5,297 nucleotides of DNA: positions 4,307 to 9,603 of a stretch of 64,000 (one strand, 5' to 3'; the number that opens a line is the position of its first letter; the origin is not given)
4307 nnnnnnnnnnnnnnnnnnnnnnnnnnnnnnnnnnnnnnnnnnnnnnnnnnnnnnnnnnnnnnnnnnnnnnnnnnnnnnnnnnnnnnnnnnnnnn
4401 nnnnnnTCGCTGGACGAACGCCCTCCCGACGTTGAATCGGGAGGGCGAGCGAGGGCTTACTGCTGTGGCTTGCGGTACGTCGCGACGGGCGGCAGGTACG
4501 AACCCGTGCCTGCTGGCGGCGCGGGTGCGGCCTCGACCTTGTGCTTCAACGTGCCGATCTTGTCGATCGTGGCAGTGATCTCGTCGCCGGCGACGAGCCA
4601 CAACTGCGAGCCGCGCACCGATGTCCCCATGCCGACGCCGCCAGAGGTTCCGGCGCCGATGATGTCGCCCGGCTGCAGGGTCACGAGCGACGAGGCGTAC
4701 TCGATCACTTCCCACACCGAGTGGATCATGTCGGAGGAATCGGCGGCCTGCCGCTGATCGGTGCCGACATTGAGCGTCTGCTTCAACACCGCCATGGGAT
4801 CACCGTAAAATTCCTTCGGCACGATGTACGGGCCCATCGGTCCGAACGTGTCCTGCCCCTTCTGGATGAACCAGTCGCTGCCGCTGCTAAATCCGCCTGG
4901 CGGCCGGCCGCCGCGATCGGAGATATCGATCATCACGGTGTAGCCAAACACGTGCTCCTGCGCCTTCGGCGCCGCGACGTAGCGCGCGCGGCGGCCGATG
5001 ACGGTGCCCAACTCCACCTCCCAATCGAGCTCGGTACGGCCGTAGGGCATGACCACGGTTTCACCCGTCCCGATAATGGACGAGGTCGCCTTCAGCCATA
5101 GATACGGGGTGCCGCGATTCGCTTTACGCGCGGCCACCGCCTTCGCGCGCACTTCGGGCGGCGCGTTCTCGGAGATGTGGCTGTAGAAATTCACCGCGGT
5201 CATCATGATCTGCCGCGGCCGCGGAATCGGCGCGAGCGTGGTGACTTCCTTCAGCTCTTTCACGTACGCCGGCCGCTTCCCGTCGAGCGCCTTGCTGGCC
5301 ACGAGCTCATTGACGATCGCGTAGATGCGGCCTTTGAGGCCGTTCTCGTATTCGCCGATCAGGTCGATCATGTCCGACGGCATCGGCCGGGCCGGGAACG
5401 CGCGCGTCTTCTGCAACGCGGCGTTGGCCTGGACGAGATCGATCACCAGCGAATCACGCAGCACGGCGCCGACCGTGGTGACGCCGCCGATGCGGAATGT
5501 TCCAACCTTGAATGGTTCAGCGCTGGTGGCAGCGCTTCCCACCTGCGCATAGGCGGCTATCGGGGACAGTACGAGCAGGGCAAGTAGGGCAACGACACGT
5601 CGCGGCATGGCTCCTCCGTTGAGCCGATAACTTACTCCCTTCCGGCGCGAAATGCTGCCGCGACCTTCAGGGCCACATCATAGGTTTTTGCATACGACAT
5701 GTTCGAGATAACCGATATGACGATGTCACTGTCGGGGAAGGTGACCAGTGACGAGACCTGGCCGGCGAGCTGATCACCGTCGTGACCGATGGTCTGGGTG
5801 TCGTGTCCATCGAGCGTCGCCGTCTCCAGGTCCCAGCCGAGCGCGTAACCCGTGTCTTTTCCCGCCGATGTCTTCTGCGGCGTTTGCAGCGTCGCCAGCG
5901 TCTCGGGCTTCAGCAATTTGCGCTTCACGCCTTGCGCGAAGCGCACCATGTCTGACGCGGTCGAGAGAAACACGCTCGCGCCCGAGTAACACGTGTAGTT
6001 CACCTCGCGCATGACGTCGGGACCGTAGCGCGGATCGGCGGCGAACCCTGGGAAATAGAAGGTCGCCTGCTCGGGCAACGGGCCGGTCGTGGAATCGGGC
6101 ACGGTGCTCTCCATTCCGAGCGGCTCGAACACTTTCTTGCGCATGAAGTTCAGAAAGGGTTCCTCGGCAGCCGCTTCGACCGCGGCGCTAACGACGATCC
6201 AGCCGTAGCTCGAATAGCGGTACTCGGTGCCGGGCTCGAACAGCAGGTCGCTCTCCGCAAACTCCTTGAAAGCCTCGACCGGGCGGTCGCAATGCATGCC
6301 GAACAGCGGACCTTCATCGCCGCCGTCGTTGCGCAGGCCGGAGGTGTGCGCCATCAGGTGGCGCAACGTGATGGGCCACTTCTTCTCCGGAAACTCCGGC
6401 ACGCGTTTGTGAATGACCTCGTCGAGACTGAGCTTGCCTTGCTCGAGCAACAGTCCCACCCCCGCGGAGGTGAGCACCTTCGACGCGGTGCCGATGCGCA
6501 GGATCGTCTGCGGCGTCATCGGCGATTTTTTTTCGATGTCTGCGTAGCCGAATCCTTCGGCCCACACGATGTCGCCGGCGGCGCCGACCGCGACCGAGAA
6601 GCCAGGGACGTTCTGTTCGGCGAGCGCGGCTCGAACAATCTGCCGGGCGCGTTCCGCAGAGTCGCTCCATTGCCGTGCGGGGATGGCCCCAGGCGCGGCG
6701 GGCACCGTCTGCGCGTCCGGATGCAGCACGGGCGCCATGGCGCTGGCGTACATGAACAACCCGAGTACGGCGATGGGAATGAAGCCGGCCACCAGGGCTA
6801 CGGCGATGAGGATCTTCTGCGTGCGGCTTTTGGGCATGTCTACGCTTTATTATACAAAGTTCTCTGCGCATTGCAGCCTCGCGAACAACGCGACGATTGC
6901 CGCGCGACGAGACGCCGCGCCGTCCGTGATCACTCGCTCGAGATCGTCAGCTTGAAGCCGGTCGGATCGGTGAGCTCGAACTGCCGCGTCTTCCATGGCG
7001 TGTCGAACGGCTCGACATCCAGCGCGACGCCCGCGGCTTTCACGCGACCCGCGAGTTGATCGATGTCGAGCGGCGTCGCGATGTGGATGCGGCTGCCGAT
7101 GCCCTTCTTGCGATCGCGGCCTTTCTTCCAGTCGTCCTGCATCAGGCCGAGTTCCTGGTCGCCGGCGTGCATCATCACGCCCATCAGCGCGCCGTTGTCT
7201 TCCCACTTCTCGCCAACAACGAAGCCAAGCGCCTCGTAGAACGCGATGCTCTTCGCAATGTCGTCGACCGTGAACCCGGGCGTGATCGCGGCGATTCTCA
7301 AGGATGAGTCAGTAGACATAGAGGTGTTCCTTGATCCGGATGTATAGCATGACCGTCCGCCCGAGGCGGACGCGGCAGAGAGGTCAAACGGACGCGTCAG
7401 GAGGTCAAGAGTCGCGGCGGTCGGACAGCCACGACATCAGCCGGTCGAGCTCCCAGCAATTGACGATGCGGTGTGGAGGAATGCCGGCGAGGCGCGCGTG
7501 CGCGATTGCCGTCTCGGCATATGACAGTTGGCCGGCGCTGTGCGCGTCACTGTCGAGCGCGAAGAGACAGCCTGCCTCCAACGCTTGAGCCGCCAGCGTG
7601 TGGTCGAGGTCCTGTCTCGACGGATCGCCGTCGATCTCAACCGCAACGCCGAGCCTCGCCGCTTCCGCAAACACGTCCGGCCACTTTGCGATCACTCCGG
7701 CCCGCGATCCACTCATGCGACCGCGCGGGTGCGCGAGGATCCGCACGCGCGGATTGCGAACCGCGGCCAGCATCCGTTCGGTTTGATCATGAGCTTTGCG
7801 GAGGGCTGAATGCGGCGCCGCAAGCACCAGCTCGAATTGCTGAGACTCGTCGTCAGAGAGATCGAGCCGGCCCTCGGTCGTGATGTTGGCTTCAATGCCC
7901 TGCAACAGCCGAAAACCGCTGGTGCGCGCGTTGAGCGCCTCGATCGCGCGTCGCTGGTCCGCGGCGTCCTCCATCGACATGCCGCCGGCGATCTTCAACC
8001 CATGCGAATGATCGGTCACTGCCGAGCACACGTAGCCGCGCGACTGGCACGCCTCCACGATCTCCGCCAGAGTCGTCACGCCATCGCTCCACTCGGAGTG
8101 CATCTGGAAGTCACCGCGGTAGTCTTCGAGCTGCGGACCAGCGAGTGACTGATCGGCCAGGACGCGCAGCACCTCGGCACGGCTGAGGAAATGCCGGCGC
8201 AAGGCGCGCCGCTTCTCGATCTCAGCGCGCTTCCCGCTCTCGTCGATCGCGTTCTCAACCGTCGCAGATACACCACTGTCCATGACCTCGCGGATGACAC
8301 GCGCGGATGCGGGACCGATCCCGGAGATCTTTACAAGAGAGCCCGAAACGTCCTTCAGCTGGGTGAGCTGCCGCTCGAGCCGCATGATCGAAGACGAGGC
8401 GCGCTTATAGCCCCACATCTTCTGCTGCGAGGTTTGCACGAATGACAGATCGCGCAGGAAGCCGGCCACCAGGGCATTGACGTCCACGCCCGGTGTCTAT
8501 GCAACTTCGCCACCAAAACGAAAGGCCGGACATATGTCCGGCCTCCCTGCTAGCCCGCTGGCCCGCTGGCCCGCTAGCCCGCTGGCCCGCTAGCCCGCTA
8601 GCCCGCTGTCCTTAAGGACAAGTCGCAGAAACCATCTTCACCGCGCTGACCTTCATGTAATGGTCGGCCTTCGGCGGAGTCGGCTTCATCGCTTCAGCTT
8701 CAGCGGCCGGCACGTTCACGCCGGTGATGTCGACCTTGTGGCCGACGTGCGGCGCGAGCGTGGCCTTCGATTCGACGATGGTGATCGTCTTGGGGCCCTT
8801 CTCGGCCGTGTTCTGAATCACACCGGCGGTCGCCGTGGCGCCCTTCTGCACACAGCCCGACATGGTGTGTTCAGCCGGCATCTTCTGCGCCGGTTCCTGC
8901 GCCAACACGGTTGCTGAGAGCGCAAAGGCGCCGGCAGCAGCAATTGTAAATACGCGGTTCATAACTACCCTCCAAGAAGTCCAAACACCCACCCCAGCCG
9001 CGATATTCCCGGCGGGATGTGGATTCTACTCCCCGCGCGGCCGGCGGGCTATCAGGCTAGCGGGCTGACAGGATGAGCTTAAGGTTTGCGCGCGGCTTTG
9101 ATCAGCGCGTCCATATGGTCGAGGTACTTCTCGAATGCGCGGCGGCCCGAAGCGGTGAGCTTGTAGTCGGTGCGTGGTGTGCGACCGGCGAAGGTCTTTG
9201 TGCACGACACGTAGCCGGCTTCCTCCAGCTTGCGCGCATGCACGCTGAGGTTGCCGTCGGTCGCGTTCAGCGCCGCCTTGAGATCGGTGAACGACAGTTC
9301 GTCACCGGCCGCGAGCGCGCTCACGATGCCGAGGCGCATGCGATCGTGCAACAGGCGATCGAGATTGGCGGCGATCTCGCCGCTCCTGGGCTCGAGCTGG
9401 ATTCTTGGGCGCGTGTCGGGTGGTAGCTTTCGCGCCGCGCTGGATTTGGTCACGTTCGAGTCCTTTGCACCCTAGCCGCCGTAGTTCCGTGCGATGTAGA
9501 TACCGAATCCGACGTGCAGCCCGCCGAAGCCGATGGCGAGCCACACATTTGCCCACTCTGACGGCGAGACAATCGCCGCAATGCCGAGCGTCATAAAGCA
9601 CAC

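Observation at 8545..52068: Tandem 7-9 nt oligomer arrays, usually paired as inverted arrays, fill almost every intergenic spacer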

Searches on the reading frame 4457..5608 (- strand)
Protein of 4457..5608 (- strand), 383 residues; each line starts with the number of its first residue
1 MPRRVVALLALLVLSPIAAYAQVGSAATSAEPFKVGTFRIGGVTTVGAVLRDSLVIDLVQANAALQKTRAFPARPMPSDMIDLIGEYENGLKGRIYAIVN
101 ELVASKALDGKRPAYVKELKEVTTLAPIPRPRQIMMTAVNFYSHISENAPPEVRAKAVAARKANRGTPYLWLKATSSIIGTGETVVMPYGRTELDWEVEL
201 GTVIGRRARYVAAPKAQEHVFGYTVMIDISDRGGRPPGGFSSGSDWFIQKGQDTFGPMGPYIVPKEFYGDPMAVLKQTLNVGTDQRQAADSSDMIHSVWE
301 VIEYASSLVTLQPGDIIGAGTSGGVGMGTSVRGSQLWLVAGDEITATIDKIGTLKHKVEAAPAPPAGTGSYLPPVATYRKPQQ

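Call 79: search_protein_families(library=pfam, max_evalue=0.00001, proteins=[window:4457-5608:-])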
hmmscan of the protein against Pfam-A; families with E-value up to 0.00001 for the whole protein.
window:4457-5608:- (383 aa): 1 family
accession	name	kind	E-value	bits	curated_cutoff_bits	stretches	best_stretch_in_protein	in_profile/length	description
PF01557.24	FAA_hydrolase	-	4.1e-51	174.1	23.9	1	135-358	3-213/214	Fumarylacetoacetate (FAA) hydrolase C-terminal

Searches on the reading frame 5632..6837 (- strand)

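Call 79: search_protein_families(library=pfam, max_evalue=0.00001, proteins=[window:5632-6837:-])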
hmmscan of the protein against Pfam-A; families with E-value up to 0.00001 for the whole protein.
window:5632-6837:- (401 aa): 1 family
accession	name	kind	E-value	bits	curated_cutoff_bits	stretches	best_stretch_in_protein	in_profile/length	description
PF00144.29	Beta-lactamase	-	2e-62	211.7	27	1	65-388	2-318/329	Beta-lactamase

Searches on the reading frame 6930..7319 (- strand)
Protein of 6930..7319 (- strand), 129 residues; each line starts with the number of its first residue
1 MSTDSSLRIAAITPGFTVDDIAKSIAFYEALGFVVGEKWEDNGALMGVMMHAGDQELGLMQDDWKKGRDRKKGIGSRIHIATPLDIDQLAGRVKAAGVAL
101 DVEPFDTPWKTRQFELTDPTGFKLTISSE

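Call 79: search_protein_families(library=pfam, max_evalue=0.00001, proteins=[window:6930-7319:-])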
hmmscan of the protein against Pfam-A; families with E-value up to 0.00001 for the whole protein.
window:6930-7319:- (129 aa): 1 family
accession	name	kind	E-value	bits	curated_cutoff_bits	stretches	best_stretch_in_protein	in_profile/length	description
PF00903.31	Glyoxalase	-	8e-14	52.5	20.6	1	16-124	7-119/121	Glyoxalase/Bleomycin resistance protein/Dioxygenase superfamily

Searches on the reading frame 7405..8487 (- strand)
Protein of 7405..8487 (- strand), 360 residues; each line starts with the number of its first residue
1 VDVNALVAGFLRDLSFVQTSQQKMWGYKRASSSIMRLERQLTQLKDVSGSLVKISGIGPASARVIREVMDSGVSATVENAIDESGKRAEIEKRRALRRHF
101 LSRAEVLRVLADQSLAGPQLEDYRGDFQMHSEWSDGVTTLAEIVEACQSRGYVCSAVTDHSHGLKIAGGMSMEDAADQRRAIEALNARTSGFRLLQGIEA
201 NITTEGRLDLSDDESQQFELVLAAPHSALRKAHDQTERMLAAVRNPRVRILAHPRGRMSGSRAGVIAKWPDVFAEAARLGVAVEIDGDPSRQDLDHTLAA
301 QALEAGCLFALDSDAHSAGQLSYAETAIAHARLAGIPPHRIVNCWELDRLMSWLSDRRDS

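Call 41: search_protein_families(library=pfam, max_evalue=0.00001, proteins=[window:7405-8487:-])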
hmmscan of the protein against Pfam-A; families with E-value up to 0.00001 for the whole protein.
window:7405-8487:- (360 aa): 2 families
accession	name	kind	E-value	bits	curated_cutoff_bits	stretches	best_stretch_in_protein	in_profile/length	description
PF14716.13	HHH_8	-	3.2e-06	27.8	30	1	4-72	3-71/73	Helix-hairpin-helix domain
PF02811.25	PHP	-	8.5e-06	26.6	26.4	0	126-223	1-78/164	PHP domain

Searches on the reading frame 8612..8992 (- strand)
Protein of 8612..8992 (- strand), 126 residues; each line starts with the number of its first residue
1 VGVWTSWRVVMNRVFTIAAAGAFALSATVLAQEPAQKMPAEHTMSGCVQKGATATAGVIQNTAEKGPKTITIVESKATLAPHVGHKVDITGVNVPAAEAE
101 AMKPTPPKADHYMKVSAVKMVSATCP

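Call 38: find_encoding_contigs(protein=window:8612-8992:-, flank=3000, max_places=10)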
Protein window:8612-8992:- (126 aa): no gene with exactly this product is on record in the collection.
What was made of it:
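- Tried and rejected: It is not on record (call 38).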

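Call 41: search_protein_families(library=pfam, max_evalue=0.00001, proteins=[window:8612-8992:-])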
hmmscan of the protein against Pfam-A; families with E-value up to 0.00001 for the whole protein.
window:8612-8992:- (126 aa): 0 families

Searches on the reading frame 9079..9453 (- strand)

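Call 41: search_protein_families(library=pfam, max_evalue=0.00001, proteins=[window:9079-9453:-])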
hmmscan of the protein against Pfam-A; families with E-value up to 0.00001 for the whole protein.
window:9079-9453:- (124 aa): 2 families
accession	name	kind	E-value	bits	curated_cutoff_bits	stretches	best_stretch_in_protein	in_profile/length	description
PF13601.12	HTH_34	-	1.5e-28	99.2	27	1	40-118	2-80/80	Winged helix DNA-binding domain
PF01022.26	HTH_5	-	8.6e-08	32.4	22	1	40-83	4-46/47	Bacterial regulatory protein, arsR family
